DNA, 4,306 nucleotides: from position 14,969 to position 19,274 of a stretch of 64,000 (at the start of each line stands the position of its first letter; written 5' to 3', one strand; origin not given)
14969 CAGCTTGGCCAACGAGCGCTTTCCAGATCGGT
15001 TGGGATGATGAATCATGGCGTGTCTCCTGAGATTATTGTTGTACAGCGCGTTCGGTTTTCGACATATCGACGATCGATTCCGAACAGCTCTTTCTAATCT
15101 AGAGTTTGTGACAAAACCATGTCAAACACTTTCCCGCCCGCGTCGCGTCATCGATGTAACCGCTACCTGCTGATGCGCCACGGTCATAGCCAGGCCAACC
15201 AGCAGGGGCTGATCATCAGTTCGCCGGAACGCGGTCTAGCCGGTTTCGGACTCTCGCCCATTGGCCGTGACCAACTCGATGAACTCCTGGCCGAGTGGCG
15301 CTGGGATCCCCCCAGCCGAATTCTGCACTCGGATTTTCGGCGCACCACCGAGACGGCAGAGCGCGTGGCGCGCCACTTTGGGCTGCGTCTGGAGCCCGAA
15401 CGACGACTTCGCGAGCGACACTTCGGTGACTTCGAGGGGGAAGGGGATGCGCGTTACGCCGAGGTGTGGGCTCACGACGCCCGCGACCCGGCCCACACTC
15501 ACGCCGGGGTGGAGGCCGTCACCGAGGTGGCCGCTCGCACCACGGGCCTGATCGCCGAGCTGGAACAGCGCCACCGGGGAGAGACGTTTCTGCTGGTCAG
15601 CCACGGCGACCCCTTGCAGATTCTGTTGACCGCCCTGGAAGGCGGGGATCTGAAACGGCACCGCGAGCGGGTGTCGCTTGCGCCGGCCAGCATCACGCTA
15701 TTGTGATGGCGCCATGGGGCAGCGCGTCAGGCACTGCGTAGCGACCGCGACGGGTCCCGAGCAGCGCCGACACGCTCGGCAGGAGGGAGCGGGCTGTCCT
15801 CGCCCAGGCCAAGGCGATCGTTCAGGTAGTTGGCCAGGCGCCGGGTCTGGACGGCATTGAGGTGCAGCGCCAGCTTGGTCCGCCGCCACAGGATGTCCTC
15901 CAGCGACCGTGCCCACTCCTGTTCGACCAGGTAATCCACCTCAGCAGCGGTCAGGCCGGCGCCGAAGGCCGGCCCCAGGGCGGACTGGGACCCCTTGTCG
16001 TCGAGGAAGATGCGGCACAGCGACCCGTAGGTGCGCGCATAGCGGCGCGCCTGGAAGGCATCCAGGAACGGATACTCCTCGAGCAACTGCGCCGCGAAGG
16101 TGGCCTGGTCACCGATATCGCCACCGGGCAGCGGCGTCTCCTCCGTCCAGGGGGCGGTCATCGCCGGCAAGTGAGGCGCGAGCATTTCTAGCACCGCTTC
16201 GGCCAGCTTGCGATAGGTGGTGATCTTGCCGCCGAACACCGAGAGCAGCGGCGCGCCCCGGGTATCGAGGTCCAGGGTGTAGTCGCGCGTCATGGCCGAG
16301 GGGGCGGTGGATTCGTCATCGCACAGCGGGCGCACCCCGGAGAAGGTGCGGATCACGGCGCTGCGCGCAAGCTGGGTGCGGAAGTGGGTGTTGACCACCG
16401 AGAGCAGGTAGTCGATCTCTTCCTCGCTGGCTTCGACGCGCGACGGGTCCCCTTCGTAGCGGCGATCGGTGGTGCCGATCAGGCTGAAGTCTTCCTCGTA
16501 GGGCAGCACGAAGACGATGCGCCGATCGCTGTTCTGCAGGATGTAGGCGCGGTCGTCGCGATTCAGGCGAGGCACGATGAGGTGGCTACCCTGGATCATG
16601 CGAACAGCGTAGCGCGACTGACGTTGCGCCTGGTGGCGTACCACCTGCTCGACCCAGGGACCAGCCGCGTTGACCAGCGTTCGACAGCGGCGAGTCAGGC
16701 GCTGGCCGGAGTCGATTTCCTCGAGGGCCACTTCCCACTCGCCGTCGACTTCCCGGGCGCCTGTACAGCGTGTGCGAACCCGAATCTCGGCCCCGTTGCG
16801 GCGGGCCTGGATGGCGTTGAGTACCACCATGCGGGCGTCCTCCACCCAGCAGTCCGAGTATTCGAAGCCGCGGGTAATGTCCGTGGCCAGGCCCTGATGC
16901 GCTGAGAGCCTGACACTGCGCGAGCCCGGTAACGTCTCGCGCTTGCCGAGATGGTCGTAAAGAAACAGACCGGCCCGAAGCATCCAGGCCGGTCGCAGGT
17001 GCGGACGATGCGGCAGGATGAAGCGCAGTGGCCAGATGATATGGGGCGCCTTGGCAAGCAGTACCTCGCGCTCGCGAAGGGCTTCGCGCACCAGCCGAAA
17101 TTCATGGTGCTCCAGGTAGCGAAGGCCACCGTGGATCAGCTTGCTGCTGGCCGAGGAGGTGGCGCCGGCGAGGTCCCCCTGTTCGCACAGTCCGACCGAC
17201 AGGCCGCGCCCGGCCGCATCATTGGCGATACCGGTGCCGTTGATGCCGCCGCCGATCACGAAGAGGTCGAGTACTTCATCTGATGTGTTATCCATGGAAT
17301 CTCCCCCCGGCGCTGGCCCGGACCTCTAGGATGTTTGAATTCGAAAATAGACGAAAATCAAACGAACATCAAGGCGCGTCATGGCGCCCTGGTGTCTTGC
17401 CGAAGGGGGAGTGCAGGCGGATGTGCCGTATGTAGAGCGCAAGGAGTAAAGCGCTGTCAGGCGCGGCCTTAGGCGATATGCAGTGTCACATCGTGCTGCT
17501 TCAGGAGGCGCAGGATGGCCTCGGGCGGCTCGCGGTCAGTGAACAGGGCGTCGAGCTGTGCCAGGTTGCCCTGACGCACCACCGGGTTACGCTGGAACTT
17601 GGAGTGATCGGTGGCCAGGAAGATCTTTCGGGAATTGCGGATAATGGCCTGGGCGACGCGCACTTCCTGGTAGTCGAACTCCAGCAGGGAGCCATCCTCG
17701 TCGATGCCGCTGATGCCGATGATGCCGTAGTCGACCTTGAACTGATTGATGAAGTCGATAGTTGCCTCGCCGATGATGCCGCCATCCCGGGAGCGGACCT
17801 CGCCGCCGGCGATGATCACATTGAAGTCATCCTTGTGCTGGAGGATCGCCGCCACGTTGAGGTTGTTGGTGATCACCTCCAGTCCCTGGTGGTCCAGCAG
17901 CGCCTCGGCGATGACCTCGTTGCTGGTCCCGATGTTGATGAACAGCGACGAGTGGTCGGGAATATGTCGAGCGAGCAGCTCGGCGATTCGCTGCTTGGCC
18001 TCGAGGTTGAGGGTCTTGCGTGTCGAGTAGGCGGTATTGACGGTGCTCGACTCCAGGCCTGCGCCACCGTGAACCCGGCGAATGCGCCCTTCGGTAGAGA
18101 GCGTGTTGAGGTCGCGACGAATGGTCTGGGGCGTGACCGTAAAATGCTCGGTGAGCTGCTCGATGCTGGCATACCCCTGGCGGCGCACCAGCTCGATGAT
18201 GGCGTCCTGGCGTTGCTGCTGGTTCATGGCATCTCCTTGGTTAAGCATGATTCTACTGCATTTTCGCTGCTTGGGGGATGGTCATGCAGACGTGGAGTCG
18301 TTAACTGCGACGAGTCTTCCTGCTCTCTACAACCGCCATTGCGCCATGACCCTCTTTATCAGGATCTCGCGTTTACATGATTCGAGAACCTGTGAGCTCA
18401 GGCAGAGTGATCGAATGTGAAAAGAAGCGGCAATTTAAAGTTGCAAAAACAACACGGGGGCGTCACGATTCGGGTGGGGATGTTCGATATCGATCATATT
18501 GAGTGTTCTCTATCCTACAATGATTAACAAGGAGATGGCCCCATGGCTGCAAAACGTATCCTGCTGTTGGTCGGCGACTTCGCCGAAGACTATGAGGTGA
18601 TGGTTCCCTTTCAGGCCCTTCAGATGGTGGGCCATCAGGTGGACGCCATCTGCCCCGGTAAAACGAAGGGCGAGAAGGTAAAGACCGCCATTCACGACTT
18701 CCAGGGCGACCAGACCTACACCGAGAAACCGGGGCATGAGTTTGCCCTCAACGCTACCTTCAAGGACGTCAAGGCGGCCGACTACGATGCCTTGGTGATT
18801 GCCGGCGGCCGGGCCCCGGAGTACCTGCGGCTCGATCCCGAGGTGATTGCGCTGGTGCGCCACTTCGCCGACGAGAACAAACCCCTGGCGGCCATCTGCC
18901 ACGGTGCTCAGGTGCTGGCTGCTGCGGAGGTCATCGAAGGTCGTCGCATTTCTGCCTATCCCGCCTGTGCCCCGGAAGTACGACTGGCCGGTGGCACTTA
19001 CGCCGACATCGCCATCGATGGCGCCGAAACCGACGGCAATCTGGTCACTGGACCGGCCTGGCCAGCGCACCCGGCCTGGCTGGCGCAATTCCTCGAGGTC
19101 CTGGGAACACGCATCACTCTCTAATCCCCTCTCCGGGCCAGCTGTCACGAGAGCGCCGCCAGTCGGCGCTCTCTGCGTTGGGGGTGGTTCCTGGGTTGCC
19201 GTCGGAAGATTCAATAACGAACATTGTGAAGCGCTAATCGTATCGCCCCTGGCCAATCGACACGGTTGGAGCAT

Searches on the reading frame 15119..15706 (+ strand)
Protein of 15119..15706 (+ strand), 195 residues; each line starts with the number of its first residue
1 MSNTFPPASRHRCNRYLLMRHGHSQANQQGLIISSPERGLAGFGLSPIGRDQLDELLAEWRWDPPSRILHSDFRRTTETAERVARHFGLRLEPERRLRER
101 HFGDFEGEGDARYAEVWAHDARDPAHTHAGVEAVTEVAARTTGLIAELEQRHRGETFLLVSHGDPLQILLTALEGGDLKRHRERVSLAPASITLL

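Call 52: search_protein_families(library=pfam, proteins=[window:15119-15706:+], max_evalue=0.00001)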
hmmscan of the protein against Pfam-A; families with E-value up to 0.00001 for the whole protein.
window:15119-15706:+ (195 aa): 1 family
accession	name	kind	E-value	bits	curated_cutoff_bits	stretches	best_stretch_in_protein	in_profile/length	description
PF00300.27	His_Phos_1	-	1.4e-32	113.4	21.7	1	17-195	2-179/194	Histidine phosphatase superfamily (branch 1)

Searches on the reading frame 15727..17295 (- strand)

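Call 52: search_protein_families(library=pfam, proteins=[window:15727-17295:-], max_evalue=0.00001)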
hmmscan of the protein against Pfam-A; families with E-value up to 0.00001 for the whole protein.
window:15727-17295:- (522 aa): 2 families
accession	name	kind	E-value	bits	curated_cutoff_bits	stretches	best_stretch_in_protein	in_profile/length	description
PF01266.30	DAO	-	2.9e-55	188.7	27.9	1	10-361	1-352/353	FAD dependent oxidoreductase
PF16901.10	DAO_C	-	1.5e-13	51.2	31.4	1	384-478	3-99/126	C-terminal domain of alpha-glycerophosphate oxidase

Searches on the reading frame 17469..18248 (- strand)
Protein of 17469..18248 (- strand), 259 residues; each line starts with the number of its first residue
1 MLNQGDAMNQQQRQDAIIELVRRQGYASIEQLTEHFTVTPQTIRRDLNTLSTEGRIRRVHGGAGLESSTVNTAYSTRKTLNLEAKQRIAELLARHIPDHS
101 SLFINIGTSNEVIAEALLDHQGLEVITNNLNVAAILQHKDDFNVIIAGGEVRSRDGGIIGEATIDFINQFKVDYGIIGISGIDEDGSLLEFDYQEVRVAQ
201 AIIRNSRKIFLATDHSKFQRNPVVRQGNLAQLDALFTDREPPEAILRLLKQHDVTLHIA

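Call 52: search_protein_families(library=pfam, proteins=[window:17469-18248:-], max_evalue=0.00001)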
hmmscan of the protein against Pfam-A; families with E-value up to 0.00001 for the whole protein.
window:17469-18248:- (259 aa): 3 families
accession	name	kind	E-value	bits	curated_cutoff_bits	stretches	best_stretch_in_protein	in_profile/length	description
PF00455.28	DeoRC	-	5.5e-50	169.9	31.8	1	81-239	2-160/160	DeoR C terminal sensor domain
PF08220.18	HTH_DeoR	-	2.1e-21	75.9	21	1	13-68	1-56/57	DeoR-like helix-turn-helix domain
PF08279.18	HTH_11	-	3.4e-07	30.5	25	1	13-56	1-46/55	HTH domain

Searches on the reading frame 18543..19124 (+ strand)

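Call 52: search_protein_families(library=pfam, proteins=[window:18543-19124:+], max_evalue=0.00001)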
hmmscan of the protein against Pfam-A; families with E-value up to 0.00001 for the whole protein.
window:18543-19124:+ (193 aa): 1 family
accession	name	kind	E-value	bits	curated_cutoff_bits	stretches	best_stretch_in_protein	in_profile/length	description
PF01965.30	DJ-1_PfpI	-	4.6e-43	147.3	26.6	1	4-185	1-164/165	DJ-1/PfpI family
